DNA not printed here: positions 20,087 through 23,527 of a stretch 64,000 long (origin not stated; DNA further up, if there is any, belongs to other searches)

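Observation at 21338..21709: Four near-identical in-frame 93-bp tandem repeats encode an acidic linker inside the PilQ secretin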

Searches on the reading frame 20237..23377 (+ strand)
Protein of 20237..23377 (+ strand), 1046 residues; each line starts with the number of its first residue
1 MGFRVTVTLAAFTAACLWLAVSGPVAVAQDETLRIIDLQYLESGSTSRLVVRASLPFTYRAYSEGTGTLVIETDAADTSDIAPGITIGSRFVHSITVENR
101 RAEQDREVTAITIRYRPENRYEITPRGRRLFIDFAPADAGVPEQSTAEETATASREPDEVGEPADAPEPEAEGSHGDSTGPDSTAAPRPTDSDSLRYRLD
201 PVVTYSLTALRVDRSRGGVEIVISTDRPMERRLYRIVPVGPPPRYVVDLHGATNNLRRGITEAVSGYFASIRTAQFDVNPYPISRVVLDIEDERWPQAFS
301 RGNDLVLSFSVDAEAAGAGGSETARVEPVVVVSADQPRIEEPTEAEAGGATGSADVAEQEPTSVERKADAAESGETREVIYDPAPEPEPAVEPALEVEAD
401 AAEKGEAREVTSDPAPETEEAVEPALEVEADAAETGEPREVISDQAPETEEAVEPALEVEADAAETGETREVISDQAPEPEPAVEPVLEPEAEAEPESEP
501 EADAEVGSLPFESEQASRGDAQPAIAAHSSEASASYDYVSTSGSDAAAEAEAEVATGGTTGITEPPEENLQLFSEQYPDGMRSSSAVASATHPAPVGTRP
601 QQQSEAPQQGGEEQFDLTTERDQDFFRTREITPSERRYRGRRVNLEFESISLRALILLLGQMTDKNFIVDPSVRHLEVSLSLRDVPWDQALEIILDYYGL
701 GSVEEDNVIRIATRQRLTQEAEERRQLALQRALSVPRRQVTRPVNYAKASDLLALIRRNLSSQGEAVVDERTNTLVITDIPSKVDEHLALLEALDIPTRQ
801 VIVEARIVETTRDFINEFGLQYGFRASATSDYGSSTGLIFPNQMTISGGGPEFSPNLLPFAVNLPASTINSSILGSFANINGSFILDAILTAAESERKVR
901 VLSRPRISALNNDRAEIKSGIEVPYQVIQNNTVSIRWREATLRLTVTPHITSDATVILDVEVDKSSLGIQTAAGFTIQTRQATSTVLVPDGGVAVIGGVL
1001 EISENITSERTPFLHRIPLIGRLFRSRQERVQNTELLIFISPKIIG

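Call 4: search_protein_families(library=pfam, proteins=[window:20237-23374:+], max_evalue=0.01)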
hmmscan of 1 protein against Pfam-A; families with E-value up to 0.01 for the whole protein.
window:20237-23374:+ (1046 aa): 5 families
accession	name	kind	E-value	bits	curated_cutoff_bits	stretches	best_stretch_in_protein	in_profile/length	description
PF00263.26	Secretin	-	7.6e-42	143.2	27.5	1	892-1045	1-168/169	Bacterial type II and III secretion system protein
PF03958.22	Secretin_N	-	1.8e-11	44.5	28.2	1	743-800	5-69/69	Bacterial type II/III secretion system short domain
PF11741.13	AMIN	-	1.9e-05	25.1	20.5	1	210-293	2-81/101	AMIN domain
PF21305.2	type_II_gspD_N0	-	2e-05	24.8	27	1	646-711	2-71/71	GspD-like, N0 domain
PF07660.19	STN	-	3.1e-05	24.1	28.4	1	666-712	2-50/52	Secretin and TonB N terminus short domain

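Call 5: search_protein_families(library=ncbifam, proteins=[window:20237-23374:+], max_evalue=0.01)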
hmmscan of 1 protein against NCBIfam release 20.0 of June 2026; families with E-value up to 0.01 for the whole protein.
window:20237-23374:+ (1046 aa): 8 families
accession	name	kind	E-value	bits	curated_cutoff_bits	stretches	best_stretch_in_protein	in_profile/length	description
TIGR02515.1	IV_pilus_PilQ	subfamily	1.8e-100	336.9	284.35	1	640-1045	1-427/428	type IV pilus secretin PilQ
TIGR02517.1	type_II_gspD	equivalog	3.4e-59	200.9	351.35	2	785-1045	322-590/600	type II secretion system secretin GspD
NF010083.0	PRK13568.1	equivalog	5.1e-57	193.5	554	2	860-1045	227-417/419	DNA uptake porin HofQ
NF007851.2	PRK10560.1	exception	2.3e-42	145.3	598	1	642-1045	23-409/412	DNA uptake porin HofQ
TIGR02516.1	type_III_yscC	equivalog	4.4e-28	98.1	238.45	1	761-1045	196-461/463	type III secretion system outer membrane ring subunit SctC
TIGR02519.1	pilus_MshL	equivalog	2e-25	89.4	250.2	1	767-1045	2-290/290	pilus (MSHA type) biogenesis protein MshL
NF042912.1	Amuc_1098_fam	equivalog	4.8e-14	51.4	750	1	978-1045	729-796/805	Amuc_1098 family type IV pilus outer membrane protein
NF011873.0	PRK15346.1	equivalog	1.9e-10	40.1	524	1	882-1039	327-488/499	EscC/YscC/HrcC family type III secretion system outer membrane ring protein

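Call 9: find_homologous_proteins(query=window:20237-23374:+, max_evalue=1e-20)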
Query window:20237-23374:+ (1046 aa): 14 proteins with E <= 1e-20 among 8000 candidates.
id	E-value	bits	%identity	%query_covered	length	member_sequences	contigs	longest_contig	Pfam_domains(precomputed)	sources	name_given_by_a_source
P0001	0.0e+0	2240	100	100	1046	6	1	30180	PF21305.3,PF03958.23,PF11741.14,PF00263.27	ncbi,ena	-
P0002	0.0e+0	1855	82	100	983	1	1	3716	PF21305.3,PF03958.23,PF11741.14,PF00263.27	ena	-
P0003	0.0e+0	1016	53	100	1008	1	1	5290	PF03958.23,PF00263.27,PF07660.20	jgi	jgi:type IV pilus secretin PilQ/predicted competence protein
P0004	0.0e+0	1016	53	100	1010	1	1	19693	PF03958.23,PF11741.14,PF00263.27,PF07660.20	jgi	jgi:type IV pilus secretin PilQ/predicted competence protein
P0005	0.0e+0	1013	52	100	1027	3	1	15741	PF21305.3,PF03958.23,PF00263.27,PF07660.20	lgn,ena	-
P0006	7.5e-296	1003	53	100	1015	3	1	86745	PF21305.3,PF03958.23,PF00263.27,PF07660.20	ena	-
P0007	1.6e-286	972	71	46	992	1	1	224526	PF21305.3,PF03958.23,PF11741.14,PF00263.27,PF07660.20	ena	-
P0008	9.0e-279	946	61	57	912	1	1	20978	PF21305.3,PF03958.23,PF00263.27,PF07660.20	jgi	jgi:type IV pilus secretin PilQ/predicted competence protein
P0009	4.2e-92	328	40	40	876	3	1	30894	PF21305.3,PF03958.23,PF11741.14,PF00263.27,PF07660.20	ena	-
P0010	4.5e-92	328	40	40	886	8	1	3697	PF21305.3,PF03958.23,PF11741.14,PF00263.27,PF07660.20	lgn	-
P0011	1.3e-78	284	37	40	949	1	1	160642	PF03958.23,PF11741.14,PF00263.27,PF07660.20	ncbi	-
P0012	7.5e-71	258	37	44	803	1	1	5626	PF21305.3,PF03958.23,PF11741.14,PF00263.27,PF07660.20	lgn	-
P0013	1.2e-65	241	36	39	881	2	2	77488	PF03958.23,PF11741.14,PF00263.27,PF07660.20,PF24837.2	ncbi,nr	ncbi:MAG: type IV pilus secretin PilQ [Deltaproteobacteria bacterium]|nr:type IV pilus secretin PilQ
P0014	2.2e-64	237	36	39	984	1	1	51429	PF21305.3,PF03958.23,PF11741.14,PF00263.27,PF07660.20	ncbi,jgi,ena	-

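Call 10: find_encoding_contigs(protein=window:20237-23377:+, flank=10000, max_places=10)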
Protein window:20237-23377:+ (1046 aa): 1 contig read that carries it; 1 place shown.
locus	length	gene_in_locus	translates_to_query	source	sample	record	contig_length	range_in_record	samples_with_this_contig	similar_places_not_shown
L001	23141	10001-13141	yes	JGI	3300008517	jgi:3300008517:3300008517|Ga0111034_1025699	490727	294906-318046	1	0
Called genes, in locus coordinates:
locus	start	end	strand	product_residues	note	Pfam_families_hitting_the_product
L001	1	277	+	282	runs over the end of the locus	-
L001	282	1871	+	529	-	PF13174:TPR_6 (faint), PF13525:YfiO (weak), PF13646:HEAT_2 (weak), PF02985:HEAT (faint), PF13646:HEAT_2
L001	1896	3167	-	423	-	PF07549:Sec_GG (weak), PF02355:SecD_SecF_C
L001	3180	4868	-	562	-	PF21760:SecD_1st, PF22599:SecDF_P1_head, PF02355:SecD_SecF_C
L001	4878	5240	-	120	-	PF02699:YajC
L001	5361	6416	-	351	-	PF01702:TGT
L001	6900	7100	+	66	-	PF12728:HTH_17 (weak), PF13411:MerR_1 (weak), PF00376:MerR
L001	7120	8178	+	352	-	PF11104:PilM_2, PF05134:T2SSL (weak)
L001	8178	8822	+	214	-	-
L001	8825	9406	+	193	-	PF04350:PilO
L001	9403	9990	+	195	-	PF04351:PilP (weak)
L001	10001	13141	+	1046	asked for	PF11741:AMIN (faint), PF21305:type_II_gspD_N0 (faint), PF03958:Secretin_N, PF00263:Secretin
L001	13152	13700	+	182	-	-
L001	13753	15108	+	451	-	PF02369:Big_1 (weak)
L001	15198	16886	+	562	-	PF12895:ANAPC3 (faint), PF24575:TPR_Slam (faint), PF00515:TPR_1 (faint), PF07719:TPR_2 (faint), PF13181:TPR_8 (faint), PF14559:TPR_19 (weak), PF13432:TPR_16 (weak), PF14559:TPR_19 (weak), +3 more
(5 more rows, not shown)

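Call 12: list_cluster_members(proteins=[P0001, window:20237-23374:+, P0002])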
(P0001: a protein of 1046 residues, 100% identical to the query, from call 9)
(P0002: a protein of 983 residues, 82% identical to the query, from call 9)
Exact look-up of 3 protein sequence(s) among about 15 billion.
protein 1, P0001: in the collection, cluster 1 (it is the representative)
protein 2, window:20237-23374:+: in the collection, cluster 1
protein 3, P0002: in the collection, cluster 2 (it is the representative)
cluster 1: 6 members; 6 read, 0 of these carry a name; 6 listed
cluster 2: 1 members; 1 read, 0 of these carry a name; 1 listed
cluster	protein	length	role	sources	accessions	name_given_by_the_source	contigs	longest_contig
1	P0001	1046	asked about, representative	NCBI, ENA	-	-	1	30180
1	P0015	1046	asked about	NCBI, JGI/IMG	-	-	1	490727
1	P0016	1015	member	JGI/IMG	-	-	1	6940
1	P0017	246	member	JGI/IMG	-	-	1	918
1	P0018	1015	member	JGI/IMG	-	-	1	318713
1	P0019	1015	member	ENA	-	-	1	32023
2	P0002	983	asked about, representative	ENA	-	-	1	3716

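Call 13: find_encoding_contigs(protein=P0002, flank=10000, max_places=10)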
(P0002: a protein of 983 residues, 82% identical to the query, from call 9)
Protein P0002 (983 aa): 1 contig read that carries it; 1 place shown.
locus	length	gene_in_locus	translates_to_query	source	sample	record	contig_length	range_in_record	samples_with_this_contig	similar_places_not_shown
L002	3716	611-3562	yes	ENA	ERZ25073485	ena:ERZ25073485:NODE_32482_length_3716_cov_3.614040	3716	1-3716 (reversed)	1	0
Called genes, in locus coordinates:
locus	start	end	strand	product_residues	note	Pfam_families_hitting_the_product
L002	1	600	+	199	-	?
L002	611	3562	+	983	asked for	PF11741:AMIN (faint), PF21305:type_II_gspD_N0 (faint), PF03958:Secretin_N, PF00263:Secretin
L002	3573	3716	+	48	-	?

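Call 14: find_encoding_contigs(protein=P0001, flank=3000, max_places=10)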
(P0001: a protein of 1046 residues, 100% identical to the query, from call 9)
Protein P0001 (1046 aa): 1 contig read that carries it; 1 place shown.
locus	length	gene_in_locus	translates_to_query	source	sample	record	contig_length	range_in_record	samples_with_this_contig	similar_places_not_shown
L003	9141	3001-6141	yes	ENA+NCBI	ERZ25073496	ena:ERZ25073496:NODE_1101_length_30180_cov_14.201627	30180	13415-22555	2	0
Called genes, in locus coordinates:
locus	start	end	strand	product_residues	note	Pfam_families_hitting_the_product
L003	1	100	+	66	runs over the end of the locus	PF12728:HTH_17 (weak), PF13411:MerR_1 (weak), PF00376:MerR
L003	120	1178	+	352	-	PF11104:PilM_2, PF05134:T2SSL (weak)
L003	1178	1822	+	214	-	-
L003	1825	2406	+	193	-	PF04350:PilO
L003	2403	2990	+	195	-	PF04351:PilP (weak)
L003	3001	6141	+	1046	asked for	PF11741:AMIN (faint), PF21305:type_II_gspD_N0 (faint), PF03958:Secretin_N, PF00263:Secretin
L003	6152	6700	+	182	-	-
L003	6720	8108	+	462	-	PF02369:Big_1 (weak)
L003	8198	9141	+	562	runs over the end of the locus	PF12895:ANAPC3 (faint), PF24575:TPR_Slam (faint), PF00515:TPR_1 (faint), PF07719:TPR_2 (faint), PF13181:TPR_8 (faint), PF14559:TPR_19 (weak), PF13432:TPR_16 (weak), PF14559:TPR_19 (weak), +3 more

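Call 16: find_encoding_contigs(protein=P0018, flank=3000, max_places=10)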
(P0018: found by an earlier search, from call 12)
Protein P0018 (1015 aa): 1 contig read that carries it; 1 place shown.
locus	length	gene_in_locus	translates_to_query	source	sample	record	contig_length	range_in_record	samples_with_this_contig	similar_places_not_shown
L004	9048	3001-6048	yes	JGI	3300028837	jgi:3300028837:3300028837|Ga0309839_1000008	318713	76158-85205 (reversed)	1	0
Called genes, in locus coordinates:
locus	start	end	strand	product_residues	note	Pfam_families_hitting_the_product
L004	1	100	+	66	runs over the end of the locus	PF12728:HTH_17 (weak), PF13411:MerR_1 (weak), PF00376:MerR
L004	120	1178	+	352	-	PF11104:PilM_2, PF05134:T2SSL (weak)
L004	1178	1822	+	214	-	-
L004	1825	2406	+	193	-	PF04350:PilO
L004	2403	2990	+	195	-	PF04351:PilP (weak)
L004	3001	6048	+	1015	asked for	PF11741:AMIN (faint), PF21305:type_II_gspD_N0 (faint), PF03958:Secretin_N, PF00263:Secretin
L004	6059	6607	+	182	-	-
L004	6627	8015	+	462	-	PF02369:Big_1 (weak)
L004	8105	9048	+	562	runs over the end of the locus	PF12895:ANAPC3 (faint), PF24575:TPR_Slam (faint), PF00515:TPR_1 (faint), PF07719:TPR_2 (faint), PF13181:TPR_8 (faint), PF14559:TPR_19 (weak), PF13432:TPR_16 (weak), PF14559:TPR_19 (weak), +3 more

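Call 17: find_encoding_contigs(protein=P0019, flank=3000, max_places=10)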
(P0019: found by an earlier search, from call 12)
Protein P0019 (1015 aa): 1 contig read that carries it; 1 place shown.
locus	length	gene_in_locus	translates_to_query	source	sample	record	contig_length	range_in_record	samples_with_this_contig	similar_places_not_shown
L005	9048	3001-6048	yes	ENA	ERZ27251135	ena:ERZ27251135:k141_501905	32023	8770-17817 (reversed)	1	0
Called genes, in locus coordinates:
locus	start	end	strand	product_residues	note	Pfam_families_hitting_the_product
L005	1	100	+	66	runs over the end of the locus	PF12728:HTH_17 (weak), PF13411:MerR_1 (weak), PF00376:MerR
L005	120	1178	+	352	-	PF11104:PilM_2, PF05134:T2SSL (weak)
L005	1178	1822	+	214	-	-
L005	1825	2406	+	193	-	PF04350:PilO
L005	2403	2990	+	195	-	PF04351:PilP (weak)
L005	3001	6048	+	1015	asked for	PF11741:AMIN (faint), PF21305:type_II_gspD_N0 (faint), PF03958:Secretin_N, PF00263:Secretin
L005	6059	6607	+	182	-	-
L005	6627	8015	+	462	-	PF02369:Big_1 (weak)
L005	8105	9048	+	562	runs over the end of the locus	PF12895:ANAPC3 (faint), PF24575:TPR_Slam (faint), PF00515:TPR_1 (faint), PF07719:TPR_2 (faint), PF13181:TPR_8 (faint), PF14559:TPR_19 (weak), PF13432:TPR_16 (weak), PF14559:TPR_19 (weak), +3 more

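Call 18: find_encoding_contigs(protein=P0016, flank=3000, max_places=10)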
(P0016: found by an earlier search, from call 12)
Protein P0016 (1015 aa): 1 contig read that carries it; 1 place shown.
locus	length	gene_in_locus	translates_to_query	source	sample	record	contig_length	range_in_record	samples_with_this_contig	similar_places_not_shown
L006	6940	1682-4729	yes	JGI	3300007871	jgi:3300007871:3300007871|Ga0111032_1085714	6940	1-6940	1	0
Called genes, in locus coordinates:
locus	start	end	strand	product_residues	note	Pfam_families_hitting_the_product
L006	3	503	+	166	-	?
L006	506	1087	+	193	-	PF04350:PilO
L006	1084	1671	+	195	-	PF04351:PilP (weak)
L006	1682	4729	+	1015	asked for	PF11741:AMIN (faint), PF21305:type_II_gspD_N0 (faint), PF03958:Secretin_N, PF00263:Secretin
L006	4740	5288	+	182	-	-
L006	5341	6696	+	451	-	PF02369:Big_1 (weak)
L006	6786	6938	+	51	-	?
